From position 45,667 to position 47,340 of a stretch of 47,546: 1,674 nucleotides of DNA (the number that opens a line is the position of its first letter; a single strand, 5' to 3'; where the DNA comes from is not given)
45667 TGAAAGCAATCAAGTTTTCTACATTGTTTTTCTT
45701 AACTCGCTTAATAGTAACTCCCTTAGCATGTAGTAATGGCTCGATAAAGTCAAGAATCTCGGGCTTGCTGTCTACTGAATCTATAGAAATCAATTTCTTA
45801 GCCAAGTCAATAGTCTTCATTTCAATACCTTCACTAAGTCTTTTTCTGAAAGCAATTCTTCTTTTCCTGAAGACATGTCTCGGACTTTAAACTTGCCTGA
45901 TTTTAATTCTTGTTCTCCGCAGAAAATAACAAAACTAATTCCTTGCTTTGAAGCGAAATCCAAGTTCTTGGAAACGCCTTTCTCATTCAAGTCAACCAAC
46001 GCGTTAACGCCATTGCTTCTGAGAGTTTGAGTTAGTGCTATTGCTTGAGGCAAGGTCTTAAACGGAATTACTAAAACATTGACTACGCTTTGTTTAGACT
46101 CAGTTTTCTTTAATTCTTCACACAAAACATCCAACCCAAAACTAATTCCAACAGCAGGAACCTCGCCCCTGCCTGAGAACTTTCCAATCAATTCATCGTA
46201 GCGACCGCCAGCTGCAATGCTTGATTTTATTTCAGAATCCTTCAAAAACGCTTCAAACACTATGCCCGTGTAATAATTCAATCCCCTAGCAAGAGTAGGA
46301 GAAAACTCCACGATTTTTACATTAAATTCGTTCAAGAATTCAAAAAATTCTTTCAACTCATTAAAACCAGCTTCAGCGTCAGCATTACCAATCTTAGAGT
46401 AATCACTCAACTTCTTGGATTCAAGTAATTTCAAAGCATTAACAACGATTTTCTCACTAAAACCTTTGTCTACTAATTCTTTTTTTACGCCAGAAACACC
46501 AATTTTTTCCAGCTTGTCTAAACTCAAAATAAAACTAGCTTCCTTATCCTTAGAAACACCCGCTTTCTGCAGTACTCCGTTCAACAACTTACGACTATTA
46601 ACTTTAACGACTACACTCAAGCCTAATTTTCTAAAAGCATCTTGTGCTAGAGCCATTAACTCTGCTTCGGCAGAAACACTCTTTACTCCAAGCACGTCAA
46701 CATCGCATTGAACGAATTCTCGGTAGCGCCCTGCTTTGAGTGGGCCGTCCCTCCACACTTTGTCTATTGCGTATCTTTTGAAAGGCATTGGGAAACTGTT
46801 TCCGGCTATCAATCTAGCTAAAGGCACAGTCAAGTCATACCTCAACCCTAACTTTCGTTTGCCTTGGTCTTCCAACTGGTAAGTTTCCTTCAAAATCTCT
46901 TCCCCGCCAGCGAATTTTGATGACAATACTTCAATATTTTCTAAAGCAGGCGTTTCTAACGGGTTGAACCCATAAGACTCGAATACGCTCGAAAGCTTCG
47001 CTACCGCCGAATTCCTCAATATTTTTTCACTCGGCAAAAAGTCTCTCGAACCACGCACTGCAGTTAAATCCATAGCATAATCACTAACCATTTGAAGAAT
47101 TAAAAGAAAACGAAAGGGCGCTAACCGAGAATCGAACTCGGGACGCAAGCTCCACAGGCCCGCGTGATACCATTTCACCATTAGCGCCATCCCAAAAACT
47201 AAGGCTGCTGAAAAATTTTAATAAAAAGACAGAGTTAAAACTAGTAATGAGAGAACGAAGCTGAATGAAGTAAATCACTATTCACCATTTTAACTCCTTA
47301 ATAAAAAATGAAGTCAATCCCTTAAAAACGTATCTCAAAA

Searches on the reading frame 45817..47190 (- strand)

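Call 11: search_protein_families(library=pfam, proteins=[window:45817-47190:-])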
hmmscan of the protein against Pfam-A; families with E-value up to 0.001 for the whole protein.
window:45817-47190:- (457 aa): 3 families
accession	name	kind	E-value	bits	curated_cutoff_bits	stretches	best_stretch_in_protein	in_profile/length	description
PF13393.11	tRNA-synt_His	-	1.7e-45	156.1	25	1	47-355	1-307/308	Histidyl-tRNA synthetase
PF03129.25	HGTP_anticodon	-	5.9e-14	52.4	21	1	372-457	2-92/94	Anticodon binding domain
PF01409.25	tRNA-synt_2d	-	2.9e-05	24.1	19.8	1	60-198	20-163/246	tRNA synthetases class II core domain (F)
